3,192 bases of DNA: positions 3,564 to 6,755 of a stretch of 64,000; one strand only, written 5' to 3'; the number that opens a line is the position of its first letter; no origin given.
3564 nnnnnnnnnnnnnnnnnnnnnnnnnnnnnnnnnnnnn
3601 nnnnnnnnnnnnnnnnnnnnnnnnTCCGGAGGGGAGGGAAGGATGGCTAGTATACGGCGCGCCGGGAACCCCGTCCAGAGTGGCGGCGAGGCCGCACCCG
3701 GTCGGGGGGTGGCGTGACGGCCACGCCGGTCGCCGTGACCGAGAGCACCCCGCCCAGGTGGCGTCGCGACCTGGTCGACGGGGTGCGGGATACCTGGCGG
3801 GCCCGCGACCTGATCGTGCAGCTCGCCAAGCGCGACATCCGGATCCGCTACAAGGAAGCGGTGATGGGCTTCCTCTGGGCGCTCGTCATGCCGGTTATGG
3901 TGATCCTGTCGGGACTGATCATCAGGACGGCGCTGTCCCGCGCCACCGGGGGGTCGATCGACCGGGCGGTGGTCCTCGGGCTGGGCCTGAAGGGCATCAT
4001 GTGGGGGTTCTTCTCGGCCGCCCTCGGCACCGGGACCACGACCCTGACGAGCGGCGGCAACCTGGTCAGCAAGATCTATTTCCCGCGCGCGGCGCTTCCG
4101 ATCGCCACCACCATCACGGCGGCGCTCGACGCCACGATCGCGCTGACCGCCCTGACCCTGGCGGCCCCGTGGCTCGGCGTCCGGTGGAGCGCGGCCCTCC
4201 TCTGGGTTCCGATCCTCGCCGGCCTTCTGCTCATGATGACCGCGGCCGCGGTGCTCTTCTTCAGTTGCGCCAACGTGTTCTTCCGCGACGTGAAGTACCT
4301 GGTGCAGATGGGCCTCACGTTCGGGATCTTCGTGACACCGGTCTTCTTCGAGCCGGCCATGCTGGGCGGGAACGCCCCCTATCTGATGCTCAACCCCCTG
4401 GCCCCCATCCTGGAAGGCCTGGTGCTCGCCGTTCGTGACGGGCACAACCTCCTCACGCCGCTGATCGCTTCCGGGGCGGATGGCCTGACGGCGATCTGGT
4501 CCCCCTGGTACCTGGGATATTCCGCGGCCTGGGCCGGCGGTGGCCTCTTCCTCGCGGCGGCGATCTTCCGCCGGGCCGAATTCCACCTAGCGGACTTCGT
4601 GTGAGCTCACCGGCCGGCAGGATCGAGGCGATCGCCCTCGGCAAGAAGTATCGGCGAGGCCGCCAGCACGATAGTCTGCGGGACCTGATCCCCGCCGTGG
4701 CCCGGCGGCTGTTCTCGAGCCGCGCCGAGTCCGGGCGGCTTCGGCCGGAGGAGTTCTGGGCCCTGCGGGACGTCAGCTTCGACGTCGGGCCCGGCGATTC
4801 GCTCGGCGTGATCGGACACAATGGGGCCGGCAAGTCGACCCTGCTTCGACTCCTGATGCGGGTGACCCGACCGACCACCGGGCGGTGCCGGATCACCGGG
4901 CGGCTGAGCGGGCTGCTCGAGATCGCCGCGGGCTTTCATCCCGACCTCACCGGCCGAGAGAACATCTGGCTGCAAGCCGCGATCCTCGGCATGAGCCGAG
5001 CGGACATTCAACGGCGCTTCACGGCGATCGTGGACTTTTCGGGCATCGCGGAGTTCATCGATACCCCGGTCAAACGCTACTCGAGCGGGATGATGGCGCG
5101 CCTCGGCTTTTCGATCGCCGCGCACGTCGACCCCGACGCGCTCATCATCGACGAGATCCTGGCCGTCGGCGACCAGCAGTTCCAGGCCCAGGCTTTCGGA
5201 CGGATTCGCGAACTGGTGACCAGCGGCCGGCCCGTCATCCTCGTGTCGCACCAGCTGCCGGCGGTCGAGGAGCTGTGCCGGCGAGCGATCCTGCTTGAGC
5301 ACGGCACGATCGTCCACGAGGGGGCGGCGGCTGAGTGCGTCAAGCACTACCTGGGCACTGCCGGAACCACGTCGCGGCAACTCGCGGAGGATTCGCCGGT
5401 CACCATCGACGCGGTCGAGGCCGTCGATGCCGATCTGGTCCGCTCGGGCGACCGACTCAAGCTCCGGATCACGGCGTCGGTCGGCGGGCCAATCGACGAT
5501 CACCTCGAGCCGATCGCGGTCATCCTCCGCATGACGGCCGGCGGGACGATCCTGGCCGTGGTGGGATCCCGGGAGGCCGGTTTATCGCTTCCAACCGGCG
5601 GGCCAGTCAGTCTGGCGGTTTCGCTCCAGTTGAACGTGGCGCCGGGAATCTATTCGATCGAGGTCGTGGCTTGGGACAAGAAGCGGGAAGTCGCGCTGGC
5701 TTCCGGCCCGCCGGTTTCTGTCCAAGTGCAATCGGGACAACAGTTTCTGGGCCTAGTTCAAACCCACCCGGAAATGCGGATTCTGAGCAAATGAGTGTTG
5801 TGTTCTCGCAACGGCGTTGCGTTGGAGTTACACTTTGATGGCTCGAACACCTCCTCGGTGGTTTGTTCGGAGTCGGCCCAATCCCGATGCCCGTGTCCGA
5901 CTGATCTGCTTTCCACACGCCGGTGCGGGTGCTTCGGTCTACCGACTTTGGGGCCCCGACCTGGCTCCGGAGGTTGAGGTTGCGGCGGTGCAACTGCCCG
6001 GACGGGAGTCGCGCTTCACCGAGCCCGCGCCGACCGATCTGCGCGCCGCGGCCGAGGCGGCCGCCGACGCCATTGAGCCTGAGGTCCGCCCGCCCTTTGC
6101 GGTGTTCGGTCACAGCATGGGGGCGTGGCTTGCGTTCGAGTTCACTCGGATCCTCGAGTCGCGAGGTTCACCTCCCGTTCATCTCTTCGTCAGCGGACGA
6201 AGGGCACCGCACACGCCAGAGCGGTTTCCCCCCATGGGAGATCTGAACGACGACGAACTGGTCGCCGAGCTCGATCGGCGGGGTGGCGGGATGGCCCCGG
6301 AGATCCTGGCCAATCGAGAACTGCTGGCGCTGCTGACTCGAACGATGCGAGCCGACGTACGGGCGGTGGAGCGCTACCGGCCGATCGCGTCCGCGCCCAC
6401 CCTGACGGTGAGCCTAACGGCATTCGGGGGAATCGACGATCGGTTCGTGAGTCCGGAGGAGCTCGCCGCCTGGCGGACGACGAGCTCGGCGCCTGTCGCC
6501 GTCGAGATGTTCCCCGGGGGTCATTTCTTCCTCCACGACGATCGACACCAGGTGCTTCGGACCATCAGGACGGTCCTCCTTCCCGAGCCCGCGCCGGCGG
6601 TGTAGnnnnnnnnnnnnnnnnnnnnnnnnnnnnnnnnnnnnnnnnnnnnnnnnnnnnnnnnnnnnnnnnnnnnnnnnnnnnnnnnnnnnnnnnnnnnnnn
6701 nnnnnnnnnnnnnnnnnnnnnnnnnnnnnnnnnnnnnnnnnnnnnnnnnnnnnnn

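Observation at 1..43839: Orphan hybrid NRPS/PKS assembly line (about 44 kb in window, continuing upstream) with its own exporter, TEII and PPTase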

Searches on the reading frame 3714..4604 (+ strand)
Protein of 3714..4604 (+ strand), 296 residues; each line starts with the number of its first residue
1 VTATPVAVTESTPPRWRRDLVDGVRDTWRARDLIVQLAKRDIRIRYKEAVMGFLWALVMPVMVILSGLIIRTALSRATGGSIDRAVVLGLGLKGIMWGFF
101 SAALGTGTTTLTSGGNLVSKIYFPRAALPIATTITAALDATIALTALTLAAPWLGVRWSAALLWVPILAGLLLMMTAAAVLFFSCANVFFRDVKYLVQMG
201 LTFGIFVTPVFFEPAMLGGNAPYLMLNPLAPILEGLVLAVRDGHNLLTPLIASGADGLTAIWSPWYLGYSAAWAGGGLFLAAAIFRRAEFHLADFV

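Call 5: search_protein_families(library=pfam, proteins=[window:3714-4604:+], max_evalue=0.001)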
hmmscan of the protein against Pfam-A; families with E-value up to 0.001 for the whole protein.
window:3714-4604:+ (296 aa): 1 family
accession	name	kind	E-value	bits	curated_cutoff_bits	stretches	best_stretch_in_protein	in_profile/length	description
PF01061.29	ABC2_membrane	-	2.7e-10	40.6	26.9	1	34-237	3-207/211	ABC-2 type transporter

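Call 68: search_protein_families(library=ncbifam, proteins=[window:3714-4604:+], max_evalue=0.00001)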
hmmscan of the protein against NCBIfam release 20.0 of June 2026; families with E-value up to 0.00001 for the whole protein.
window:3714-4604:+ (296 aa): 1 family
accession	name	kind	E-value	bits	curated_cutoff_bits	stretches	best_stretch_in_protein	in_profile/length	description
NF050109.1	galactan_ABC_perm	equivalog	3.3e-10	39.9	380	1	17-217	8-203/272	galactan export ABC transporter permease subunit Wzm/RfbD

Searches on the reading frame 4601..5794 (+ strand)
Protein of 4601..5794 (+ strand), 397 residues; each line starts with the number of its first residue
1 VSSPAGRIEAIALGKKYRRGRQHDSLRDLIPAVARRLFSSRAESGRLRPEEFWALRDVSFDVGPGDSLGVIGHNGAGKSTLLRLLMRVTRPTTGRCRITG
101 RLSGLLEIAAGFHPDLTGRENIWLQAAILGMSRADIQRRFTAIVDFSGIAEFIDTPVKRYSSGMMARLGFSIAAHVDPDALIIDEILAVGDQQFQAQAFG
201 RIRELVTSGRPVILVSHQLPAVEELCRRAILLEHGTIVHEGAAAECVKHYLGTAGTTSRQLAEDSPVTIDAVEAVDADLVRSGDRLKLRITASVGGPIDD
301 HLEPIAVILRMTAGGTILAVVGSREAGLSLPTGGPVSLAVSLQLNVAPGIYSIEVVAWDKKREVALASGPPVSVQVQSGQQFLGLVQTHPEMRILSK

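Call 5: search_protein_families(library=pfam, proteins=[window:4601-5794:+], max_evalue=0.001)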
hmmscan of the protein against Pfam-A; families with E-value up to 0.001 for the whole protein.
window:4601-5794:+ (397 aa): 1 family
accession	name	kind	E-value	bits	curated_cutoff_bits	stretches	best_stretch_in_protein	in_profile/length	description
PF00005.33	ABC_tran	-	1e-17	65.5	25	1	55-186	1-135/137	ABC transporter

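Call 68: search_protein_families(library=ncbifam, proteins=[window:4601-5794:+], max_evalue=0.00001)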
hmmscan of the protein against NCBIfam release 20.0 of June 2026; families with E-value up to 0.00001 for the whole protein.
window:4601-5794:+ (397 aa): 159 families (the best 25 are shown)
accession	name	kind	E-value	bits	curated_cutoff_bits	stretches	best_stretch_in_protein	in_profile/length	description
NF010065.0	PRK13545.1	equivalog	1.7e-51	175.5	538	1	51-250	36-234/549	teichoic acids export protein ATP-binding subunit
NF050108.1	galactan_ABC_ATP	equivalog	1.2e-49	168.7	400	1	54-252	44-242/244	galactan export ABC transporter ATP-binding subunit Wzt/RfbE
NF010066.0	PRK13546.1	equivalog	2.3e-46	158.3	320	1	50-250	35-234/264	teichoic acids export ABC transporter ATP-binding subunit TagH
TIGR01188.1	drrA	subfamily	4.4e-34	118.1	312.45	1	51-260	5-224/302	daunorubicin resistance ABC transporter, ATP-binding protein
NF010060.0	PRK13537.1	equivalog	5e-28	97.9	521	1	55-252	31-239/314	nodulation factor ABC transporter ATP-binding protein NodI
NF010059.0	PRK13536.1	equivalog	1.8e-26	92.7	549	1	56-252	60-267/342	nodulation factor ABC transporter ATP-binding protein NodI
TIGR01288.1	nodI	equivalog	1.8e-24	86.3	424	1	56-252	21-228/303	nodulation factor ABC transporter ATP-binding protein NodI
TIGR04521.1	ECF_ATPase_2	equivalog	5.4e-23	81.5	330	2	122-249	106-235/279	energy-coupling factor transporter ATPase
TIGR02769.1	nickel_nikE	equivalog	2e-20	73.4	332.55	2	131-246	121-238/265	nickel import ATP-binding protein NikE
TIGR03864.1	PQQ_ABC_ATP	hypoth_equivalog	8.4e-20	71.2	302.25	1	54-249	16-222/236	ABC transporter, ATP-binding subunit, PQQ-dependent alcohol dehydrogenase system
TIGR02673.1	FtsE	equivalog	9.7e-20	71.1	264.85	2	50-101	13-64/214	cell division ATP-binding protein FtsE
NF007739.0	PRK10419.1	subfamily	1.6e-19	70.5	354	2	131-247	122-240/268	nickel ABC transporter ATP-binding protein NikE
TIGR04520.1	ECF_ATPase_1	equivalog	1.7e-19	70.3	315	2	51-100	14-63/269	energy-coupling factor transporter ATPase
TIGR03375.1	type_I_sec_LssB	subfamily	2.2e-18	65.9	693.1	1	53-100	481-528/696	type I secretion system permease/ATPase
NF010068.0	PRK13548.1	equivalog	3.1e-18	65.8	261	2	54-101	20-67/261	heme ABC transporter ATP-binding protein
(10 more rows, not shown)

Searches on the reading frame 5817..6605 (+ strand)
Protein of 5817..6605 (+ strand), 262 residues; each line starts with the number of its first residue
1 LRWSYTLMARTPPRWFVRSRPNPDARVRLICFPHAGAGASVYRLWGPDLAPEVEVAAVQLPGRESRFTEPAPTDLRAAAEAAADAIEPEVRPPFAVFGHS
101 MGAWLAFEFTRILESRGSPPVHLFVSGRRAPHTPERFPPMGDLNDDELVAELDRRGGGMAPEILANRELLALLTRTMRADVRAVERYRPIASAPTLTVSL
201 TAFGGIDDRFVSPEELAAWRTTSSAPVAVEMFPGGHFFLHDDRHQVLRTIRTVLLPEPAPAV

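Call 5: search_protein_families(library=pfam, proteins=[window:5817-6605:+], max_evalue=0.001)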
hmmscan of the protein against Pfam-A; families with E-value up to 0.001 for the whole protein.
window:5817-6605:+ (262 aa): 2 families
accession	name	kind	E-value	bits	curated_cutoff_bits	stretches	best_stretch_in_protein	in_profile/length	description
PF00975.26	Thioesterase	-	2.4e-52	178.8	26.4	1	28-252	2-224/226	Thioesterase domain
PF12697.13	Abhydrolase_6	-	7.7e-12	46.8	26.3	1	36-247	6-215/217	Alpha/beta hydrolase family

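Call 68: search_protein_families(library=ncbifam, proteins=[window:5817-6605:+], max_evalue=0.00001)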
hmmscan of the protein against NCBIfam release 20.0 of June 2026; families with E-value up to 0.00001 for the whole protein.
window:5817-6605:+ (262 aa): 1 family
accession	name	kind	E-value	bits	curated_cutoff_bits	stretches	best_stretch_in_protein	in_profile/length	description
TIGR03056.1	bchO_mg_che_rel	equivalog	1.5e-07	30.7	172.55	1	9-113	12-116/278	alpha/beta fold hydrolase BchO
